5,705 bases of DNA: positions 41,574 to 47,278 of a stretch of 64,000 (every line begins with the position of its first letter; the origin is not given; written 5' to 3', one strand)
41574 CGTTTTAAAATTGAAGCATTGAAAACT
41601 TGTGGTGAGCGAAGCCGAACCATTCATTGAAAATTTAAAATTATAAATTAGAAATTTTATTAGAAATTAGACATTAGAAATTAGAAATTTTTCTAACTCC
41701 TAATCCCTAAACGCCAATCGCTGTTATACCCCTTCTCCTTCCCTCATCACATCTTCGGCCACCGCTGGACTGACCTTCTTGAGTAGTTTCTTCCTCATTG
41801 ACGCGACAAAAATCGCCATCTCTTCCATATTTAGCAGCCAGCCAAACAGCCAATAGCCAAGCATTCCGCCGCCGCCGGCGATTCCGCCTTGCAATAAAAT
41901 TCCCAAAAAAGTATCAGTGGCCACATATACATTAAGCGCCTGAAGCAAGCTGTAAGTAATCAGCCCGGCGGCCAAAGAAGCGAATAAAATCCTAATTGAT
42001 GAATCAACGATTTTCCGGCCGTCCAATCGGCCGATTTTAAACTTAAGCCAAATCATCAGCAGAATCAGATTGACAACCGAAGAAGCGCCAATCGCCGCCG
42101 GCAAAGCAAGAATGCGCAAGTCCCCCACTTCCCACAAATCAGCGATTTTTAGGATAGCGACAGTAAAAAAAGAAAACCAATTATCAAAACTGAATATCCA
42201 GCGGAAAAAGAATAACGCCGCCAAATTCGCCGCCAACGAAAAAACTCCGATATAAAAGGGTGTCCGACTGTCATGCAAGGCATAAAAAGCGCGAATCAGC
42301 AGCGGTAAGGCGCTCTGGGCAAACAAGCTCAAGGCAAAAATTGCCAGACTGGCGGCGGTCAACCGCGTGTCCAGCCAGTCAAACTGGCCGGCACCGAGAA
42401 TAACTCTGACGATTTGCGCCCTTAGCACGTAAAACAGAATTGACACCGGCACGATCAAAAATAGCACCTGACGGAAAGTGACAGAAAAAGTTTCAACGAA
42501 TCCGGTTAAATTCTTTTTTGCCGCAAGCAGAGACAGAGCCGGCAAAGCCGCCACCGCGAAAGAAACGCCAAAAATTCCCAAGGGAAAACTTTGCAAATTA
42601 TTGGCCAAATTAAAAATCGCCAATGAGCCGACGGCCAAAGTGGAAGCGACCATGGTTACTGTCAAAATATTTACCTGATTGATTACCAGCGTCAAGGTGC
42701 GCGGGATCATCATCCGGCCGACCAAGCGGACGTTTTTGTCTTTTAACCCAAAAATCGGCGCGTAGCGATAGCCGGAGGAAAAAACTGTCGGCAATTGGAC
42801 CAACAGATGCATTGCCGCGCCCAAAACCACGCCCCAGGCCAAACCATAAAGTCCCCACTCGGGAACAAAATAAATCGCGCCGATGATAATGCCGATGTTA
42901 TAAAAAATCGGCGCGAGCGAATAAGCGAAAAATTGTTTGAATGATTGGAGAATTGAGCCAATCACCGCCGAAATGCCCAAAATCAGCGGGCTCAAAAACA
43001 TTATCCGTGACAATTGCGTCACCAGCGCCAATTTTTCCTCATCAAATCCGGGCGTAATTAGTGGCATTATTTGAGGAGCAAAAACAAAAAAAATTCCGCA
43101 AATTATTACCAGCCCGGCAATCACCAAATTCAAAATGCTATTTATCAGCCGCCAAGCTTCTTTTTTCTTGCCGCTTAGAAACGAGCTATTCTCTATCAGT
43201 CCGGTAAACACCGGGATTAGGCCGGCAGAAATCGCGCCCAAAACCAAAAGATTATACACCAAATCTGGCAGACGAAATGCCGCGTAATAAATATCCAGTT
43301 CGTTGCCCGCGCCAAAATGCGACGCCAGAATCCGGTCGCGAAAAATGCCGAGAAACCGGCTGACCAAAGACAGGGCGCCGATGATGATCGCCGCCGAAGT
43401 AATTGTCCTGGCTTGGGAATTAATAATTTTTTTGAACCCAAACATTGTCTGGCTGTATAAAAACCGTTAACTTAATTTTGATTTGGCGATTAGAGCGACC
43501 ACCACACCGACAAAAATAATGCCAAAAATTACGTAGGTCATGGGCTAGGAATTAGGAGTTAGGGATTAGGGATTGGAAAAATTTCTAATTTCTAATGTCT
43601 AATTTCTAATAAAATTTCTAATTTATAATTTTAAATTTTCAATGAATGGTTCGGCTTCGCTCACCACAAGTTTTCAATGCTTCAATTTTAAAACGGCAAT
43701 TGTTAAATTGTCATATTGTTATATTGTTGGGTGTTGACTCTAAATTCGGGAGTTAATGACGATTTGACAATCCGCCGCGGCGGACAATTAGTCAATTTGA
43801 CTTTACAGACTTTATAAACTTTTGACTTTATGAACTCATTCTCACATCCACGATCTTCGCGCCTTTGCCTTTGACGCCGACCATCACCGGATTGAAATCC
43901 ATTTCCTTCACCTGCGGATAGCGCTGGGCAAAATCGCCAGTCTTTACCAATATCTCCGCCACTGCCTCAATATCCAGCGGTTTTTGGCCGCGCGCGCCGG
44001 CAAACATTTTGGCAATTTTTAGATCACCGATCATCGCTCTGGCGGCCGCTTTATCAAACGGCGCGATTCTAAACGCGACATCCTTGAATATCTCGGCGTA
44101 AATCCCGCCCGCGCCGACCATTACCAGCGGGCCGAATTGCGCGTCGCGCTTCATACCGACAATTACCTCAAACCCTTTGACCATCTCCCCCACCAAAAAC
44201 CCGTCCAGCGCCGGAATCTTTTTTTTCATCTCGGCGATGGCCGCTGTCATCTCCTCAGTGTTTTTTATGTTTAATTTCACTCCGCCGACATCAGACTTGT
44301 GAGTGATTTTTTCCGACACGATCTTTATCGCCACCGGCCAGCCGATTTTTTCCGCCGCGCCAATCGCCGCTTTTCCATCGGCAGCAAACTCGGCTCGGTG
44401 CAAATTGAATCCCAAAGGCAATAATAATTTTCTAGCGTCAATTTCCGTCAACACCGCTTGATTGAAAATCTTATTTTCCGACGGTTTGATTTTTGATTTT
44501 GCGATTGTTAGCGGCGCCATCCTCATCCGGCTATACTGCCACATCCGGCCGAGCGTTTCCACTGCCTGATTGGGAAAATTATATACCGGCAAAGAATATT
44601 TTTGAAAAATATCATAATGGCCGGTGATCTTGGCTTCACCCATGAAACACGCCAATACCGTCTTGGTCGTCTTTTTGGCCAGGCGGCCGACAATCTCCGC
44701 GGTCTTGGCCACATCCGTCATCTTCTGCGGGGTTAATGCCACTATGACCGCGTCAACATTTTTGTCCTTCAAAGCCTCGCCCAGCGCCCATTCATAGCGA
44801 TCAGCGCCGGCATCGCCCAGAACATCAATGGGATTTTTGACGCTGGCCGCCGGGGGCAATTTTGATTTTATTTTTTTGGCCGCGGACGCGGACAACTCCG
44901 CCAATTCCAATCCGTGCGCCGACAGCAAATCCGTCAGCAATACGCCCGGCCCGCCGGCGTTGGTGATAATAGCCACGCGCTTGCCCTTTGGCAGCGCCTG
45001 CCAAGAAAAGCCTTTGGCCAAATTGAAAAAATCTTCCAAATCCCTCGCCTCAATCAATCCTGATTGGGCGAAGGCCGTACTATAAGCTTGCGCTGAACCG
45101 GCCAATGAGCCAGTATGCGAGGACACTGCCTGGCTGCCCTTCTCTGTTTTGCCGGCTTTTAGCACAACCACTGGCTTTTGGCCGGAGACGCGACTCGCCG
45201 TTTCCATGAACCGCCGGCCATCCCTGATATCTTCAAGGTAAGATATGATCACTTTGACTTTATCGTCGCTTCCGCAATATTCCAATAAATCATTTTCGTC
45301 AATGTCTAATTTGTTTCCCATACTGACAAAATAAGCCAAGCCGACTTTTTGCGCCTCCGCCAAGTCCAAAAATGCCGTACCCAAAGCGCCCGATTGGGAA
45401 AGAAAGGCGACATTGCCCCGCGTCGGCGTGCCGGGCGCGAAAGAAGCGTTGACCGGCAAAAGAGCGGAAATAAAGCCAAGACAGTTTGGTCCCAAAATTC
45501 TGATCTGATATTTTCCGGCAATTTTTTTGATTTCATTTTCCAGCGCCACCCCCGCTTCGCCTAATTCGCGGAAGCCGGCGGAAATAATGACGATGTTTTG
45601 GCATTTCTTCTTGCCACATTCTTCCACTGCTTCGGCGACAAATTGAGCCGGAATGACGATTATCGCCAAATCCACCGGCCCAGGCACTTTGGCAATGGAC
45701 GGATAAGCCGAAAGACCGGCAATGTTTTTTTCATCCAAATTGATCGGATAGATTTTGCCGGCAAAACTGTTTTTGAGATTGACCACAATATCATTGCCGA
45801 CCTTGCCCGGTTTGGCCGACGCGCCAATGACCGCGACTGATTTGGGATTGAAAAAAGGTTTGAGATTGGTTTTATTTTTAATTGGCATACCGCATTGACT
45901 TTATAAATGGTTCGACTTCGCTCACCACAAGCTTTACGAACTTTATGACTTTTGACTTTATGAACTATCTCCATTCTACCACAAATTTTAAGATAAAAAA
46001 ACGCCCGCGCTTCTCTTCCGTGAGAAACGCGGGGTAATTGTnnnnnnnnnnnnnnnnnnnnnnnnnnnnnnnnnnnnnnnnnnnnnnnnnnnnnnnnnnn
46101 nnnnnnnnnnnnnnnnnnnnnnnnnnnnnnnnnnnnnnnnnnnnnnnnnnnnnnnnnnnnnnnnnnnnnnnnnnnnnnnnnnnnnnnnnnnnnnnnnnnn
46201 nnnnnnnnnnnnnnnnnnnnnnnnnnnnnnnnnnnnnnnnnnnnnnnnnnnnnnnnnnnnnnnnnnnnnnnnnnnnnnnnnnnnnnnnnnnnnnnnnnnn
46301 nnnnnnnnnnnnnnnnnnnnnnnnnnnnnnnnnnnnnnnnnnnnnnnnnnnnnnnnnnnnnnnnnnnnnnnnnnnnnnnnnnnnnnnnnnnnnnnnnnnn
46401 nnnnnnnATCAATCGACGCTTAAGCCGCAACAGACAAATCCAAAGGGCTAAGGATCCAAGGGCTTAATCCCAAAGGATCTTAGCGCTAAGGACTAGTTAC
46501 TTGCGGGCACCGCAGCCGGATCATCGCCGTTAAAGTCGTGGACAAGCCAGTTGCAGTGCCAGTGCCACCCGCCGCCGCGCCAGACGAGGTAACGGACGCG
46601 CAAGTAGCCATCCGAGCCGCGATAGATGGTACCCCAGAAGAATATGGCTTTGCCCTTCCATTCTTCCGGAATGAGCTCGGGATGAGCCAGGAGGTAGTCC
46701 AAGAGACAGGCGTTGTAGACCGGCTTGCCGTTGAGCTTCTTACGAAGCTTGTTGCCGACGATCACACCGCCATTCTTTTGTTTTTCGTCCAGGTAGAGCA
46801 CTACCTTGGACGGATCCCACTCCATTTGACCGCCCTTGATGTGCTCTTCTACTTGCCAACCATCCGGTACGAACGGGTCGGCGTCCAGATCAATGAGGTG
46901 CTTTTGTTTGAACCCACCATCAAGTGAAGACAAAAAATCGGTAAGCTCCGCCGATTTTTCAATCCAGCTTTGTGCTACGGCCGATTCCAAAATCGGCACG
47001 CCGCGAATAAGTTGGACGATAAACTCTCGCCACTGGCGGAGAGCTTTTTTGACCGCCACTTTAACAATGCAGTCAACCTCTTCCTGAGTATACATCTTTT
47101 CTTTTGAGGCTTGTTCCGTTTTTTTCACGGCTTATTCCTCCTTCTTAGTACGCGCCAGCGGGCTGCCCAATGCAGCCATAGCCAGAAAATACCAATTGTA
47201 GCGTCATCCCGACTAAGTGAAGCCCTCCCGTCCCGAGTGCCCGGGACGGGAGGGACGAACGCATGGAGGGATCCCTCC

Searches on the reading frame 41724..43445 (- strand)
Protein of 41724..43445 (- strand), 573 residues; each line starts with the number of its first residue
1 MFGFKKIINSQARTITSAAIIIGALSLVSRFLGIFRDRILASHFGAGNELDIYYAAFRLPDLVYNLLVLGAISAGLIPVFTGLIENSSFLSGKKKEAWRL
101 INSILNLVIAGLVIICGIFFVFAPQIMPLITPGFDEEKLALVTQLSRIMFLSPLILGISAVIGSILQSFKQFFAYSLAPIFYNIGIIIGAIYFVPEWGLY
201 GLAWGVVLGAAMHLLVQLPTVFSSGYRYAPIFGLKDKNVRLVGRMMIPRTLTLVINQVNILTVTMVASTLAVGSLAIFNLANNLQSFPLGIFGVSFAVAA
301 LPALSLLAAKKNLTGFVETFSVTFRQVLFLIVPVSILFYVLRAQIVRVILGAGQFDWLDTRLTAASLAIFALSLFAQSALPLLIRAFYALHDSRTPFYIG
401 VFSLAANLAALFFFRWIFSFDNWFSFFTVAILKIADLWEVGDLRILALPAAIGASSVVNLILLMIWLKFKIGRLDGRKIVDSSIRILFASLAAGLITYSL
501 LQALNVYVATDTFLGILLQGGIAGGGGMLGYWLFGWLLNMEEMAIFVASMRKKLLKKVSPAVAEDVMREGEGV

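Call 10: search_protein_families(library=pfam, proteins=[window:41724-43445:-])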
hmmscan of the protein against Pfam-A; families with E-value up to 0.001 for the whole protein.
window:41724-43445:- (573 aa): 2 families
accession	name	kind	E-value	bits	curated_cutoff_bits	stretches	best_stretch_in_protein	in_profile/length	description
PF03023.19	MurJ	-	1.6e-81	274.7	27.4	1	40-501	1-434/451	Lipid II flippase MurJ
PF01554.23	MatE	-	1.3e-05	25.4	24.9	1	251-408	4-156/161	MatE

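Call 17: find_encoding_contigs(protein=window:41724-43445:-, flank=4000, max_places=10)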
Protein window:41724-43445:- (573 aa): 2 contigs read that carry it; 2 places shown.
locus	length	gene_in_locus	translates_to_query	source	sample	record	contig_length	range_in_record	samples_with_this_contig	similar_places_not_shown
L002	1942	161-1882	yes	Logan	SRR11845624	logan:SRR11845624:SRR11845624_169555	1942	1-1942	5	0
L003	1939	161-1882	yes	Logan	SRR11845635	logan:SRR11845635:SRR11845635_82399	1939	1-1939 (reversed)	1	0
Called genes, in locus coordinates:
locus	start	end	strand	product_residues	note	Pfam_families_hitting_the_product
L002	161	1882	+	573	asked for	PF03023:MurJ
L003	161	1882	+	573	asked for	PF03023:MurJ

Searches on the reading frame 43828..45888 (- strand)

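Call 10: search_protein_families(library=pfam, proteins=[window:43828-45888:-])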
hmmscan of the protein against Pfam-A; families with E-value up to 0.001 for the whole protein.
window:43828-45888:- (686 aa): 5 families
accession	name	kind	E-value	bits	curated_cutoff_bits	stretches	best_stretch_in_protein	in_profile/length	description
PF13549.11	ATP-grasp_5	-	2.5e-64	217.1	27.6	1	477-684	7-219/221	ATP-grasp domain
PF13607.11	Succ_CoA_lig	-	5e-52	175.8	27.4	1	157-292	1-136/138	Succinyl-CoA ligase like flavodoxin domain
PF13380.12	CoA_binding_2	-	1.1e-24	87.6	22.8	1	16-140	1-114/116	CoA binding domain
PF19045.5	Ligase_CoA_2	-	1.1e-12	48.7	23.7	1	305-454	1-156/162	Ligase-CoA domain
PF02629.25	CoA_binding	-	8.2e-12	46.2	22.3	1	14-105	2-97/97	CoA binding domain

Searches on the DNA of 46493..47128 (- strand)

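Call 60: build_rna_model(alignment_id=A3, structure=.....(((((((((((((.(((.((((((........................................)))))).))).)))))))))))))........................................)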
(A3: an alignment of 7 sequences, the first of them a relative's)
Model R1 built from alignment A3 (7 sequences, 133 columns); structure: as given.
model positions 92; base pairs 22; branch points 0; effective number of sequences 2.44; information 0.62 bits per position. Calibrated on 0.2 Mb of random sequence (short: E-values are rough).
structure used (alignment columns):
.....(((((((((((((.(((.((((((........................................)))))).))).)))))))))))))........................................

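Call 61: search_with_rna_model(model_id=R1, sources=[window, L121, L122, L123, L124, L125, L126, L127, L128, L129, L130, L131, L132, L133, L134, L135, L136, L137, L138, L139, L140, L141, L142, L143, L144, L145, L146, L147, L148, L149, L150, L151, L152, L153, L154, L155, L156, L157, L158, L159, L160, L161, L162, L163, L164, L165, L166, L167, L168, L169, L170, L171, L172, L173, L174, L175, L176, L177, L178, L179, L180, L181, L182, L183, L184, L185, L186, L187, L188, L189, L190, L191, L192, L193, L194, L195, L196, L197, L198, L199, L200, L201, L202], max_evalue=1, make_alignment=true)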
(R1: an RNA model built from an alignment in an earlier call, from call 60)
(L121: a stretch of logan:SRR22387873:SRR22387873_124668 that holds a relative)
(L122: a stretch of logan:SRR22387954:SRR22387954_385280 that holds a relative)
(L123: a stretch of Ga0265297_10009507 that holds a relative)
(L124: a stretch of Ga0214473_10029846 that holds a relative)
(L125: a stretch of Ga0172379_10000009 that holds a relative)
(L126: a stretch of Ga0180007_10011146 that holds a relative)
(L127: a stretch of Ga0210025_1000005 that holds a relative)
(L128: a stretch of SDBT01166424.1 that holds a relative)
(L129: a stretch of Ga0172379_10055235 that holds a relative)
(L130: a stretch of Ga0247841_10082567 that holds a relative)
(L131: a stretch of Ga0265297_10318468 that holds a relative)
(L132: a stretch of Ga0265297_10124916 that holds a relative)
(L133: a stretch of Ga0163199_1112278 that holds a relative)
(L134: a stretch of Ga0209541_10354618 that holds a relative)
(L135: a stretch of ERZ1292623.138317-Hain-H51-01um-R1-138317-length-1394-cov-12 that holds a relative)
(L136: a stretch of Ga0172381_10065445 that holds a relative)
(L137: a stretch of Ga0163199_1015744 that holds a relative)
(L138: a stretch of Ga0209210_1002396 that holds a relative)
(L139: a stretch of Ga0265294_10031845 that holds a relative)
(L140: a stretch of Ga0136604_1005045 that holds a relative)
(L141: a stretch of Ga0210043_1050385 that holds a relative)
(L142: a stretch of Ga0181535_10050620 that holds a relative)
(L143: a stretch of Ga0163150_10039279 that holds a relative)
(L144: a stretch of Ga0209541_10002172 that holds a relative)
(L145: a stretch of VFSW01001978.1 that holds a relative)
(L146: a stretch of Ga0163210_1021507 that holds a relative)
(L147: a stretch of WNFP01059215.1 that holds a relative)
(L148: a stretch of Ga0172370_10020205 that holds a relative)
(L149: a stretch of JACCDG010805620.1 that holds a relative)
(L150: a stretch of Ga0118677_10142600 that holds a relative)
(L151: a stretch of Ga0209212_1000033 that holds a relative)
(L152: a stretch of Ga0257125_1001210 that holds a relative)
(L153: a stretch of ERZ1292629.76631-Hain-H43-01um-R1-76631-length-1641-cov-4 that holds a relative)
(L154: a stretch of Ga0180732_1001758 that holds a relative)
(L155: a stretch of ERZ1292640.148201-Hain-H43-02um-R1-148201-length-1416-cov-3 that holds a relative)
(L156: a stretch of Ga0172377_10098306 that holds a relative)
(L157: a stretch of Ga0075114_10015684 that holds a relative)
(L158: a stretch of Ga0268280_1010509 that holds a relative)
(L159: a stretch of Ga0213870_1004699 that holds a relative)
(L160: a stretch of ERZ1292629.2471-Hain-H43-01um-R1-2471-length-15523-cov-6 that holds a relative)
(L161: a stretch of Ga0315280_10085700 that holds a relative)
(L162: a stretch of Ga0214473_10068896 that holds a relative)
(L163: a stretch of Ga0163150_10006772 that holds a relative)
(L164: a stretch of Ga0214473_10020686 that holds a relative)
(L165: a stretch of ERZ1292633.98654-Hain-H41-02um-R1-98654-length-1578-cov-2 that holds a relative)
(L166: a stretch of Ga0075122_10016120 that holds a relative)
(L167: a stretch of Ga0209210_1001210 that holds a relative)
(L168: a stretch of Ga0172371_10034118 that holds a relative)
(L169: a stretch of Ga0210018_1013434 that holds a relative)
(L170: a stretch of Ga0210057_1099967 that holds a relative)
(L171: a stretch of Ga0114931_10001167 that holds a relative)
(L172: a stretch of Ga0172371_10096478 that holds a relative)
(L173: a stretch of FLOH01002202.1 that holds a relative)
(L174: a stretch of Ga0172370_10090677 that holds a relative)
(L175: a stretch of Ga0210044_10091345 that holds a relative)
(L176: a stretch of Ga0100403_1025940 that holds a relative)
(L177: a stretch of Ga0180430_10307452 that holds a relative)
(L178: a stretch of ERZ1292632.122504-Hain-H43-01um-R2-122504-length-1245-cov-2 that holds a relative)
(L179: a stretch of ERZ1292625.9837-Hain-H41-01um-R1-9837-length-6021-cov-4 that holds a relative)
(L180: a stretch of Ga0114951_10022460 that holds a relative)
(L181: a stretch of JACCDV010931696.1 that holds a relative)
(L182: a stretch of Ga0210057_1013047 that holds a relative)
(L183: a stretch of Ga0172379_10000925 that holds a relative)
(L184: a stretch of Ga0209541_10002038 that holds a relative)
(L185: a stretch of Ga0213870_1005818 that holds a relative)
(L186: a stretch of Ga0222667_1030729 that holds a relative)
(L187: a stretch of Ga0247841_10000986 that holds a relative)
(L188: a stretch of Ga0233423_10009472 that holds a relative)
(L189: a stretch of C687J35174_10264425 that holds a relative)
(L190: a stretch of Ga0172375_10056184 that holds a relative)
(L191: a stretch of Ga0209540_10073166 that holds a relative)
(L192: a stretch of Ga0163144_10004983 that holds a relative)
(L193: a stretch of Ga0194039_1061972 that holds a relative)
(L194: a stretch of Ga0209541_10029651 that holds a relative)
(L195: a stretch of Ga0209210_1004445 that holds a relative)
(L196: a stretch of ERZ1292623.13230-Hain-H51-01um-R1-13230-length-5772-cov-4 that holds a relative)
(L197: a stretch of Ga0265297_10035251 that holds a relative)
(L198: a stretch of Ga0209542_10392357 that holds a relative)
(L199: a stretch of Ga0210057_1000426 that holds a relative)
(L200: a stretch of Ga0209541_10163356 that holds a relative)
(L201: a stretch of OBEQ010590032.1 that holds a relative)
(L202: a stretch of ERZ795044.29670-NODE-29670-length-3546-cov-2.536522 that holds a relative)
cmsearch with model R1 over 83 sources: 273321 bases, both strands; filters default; matches with E-value up to 1: 87.
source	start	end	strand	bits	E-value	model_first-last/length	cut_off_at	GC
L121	455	545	+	94.4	1.7e-23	1-92/92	no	0.45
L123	1171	1295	+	86.9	2.2e-21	1-92/92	no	0.44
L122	954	1079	+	84.4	1.1e-20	1-92/92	no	0.4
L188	181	289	+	82.9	2.8e-20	1-92/92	no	0.5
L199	1237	1325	+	78.2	5.9e-19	1-92/92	no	0.48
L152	1224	1313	+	73.9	9.4e-18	1-92/92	no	0.42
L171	1291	1380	+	73.5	1.2e-17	1-92/92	no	0.47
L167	329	415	+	70.6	7.5e-17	1-92/92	no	0.38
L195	1212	1303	+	70.1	1.1e-16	1-92/92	no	0.39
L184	1297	1387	+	65.9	1.6e-15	1-92/92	no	0.35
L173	1213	1305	+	65.3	2.4e-15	1-92/92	no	0.4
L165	1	89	+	65.2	2.4e-15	7-92/92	5'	0.45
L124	1207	1294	+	65.2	2.4e-15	1-92/92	no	0.4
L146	210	304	+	59.2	1.2e-13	1-92/92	no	0.42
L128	3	66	+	58.1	2.3e-13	6-70/92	no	0.41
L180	1254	1341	+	54.6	2.2e-12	1-92/92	no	0.47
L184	2701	2792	+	52.9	6.7e-12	1-92/92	no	0.36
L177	66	158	+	52.8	7e-12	1-92/92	no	0.46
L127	1239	1328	+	51.1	2.1e-11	1-92/92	no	0.31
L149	1262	1352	+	50.4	3.3e-11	1-92/92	no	0.43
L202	367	456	+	49.1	7.6e-11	1-92/92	no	0.32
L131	345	434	+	48.2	1.4e-10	1-92/92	no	0.53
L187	1217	1306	+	48.1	1.5e-10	1-92/92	no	0.37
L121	427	516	-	47.9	1.7e-10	1-92/92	no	0.41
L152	1193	1285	-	47.5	2.1e-10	1-92/92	no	0.32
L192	810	898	+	46.4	4.4e-10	1-92/92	no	0.36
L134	163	260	+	46.1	5.4e-10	1-92/92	no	0.57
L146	183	271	-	44.4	1.5e-09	1-92/92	no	0.35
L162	4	93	+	44.3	1.6e-09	1-92/92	no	0.43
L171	1264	1351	-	44.2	1.8e-09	1-92/92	no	0.39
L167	300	390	-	43.2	3.3e-09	1-92/92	no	0.32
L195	1182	1274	-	41.6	9.6e-09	1-92/92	no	0.34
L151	1246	1334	+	41.4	1.1e-08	1-92/92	no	0.43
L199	1214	1298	-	41.3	1.1e-08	1-92/92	no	0.4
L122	926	1050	-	40.7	1.7e-08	1-92/92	no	0.34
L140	1218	1306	+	40.5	1.9e-08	1-92/92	no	0.42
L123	1139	1266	-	40.5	2e-08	1-92/92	no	0.45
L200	533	619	+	39.6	3.4e-08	1-92/92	no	0.44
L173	1186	1276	-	39.5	3.8e-08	1-92/92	no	0.31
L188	153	262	-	39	5.2e-08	1-92/92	no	0.49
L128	1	59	-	38.4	7.7e-08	1-60/92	3'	0.41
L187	1188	1281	-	38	9.5e-08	1-92/92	no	0.3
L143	486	582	+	35.9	3.8e-07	1-92/92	no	0.55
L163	1211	1306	+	35.6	4.6e-07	1-92/92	no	0.55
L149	1233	1323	-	34.9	6.9e-07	1-92/92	no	0.35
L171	1111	1200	+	34.9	7.3e-07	1-92/92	no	0.47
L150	217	304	+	34.8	7.8e-07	1-92/92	no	0.47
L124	1178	1267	-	34.3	1e-06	1-92/92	no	0.42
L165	1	56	-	34.2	1.1e-06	1-57/92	3'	0.43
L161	561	660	+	34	1.2e-06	1-92/92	no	0.53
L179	1264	1354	+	33.4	1.9e-06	1-92/92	no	0.54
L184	1273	1358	-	32.6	3.1e-06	1-92/92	no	0.26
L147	877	972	+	32.6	3.2e-06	1-92/92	no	0.5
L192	781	873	-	32.4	3.5e-06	1-92/92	no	0.33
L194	17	103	+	31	8.5e-06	1-92/92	no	0.46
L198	17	103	+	31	8.5e-06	1-92/92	no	0.46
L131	315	407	-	30.9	9.1e-06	1-92/92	no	0.46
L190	1202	1291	+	30.9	9.4e-06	1-92/92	no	0.34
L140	1193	1277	-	29.9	1.8e-05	1-92/92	no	0.38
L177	36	130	-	29.7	2.1e-05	1-92/92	no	0.41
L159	1339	1385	+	29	3.2e-05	8-56/92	no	0.53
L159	2121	2167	+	29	3.2e-05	8-56/92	no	0.53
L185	17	63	+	29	3.2e-05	8-56/92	no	0.53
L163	1186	1271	-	28.9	3.4e-05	1-92/92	no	0.43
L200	506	593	-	28.7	3.8e-05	1-92/92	no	0.39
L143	459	547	-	28.6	3.9e-05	1-92/92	no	0.45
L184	2671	2763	-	25.3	0.00035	1-92/92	no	0.27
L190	1173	1262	-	25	0.00041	1-92/92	no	0.24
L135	233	283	+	24.9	0.00044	7-57/92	no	0.57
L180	1224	1315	-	24.7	0.00049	1-92/92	no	0.4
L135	198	289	-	24.3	0.00066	1-92/92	no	0.52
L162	9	58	-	24.1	0.00075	7-57/92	no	0.4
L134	136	224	-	23.8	0.00086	1-92/92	no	0.51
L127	1210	1301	-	22.8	0.0016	1-92/92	no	0.27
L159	1303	1392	-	22.2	0.0025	1-92/92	no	0.49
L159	2085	2174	-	21.9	0.003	1-92/92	no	0.49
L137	998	1094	+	21.2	0.0047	1-92/92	no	0.54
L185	16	64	-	21.2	0.0048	7-57/92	no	0.53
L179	1271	1318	-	19.2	0.017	8-56/92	no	0.5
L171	1085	1172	-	17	0.073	1-92/92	no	0.44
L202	335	427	-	15.6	0.17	1-92/92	no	0.29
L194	25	70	-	15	0.26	9-55/92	no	0.43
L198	25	70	-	15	0.26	9-55/92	no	0.43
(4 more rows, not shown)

Alignment A4: 87 matches aligned to the model, 374 columns, each read 5' to 3' on its own strand. Consensus structure (alignment columns), stored with it:
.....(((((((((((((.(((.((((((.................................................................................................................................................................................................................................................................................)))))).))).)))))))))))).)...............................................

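Call 96: search_rna_families(sources=[L121, L199, L152, L167, L171, L124], threshold=evalue, max_evalue=1)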
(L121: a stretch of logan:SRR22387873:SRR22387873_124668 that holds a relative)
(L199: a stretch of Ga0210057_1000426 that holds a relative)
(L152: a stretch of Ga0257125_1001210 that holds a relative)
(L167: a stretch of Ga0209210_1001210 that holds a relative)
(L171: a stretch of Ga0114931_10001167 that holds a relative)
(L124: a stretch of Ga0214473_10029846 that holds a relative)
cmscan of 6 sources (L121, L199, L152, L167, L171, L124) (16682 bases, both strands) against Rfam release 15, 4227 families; matches with E-value up to 1: 0.
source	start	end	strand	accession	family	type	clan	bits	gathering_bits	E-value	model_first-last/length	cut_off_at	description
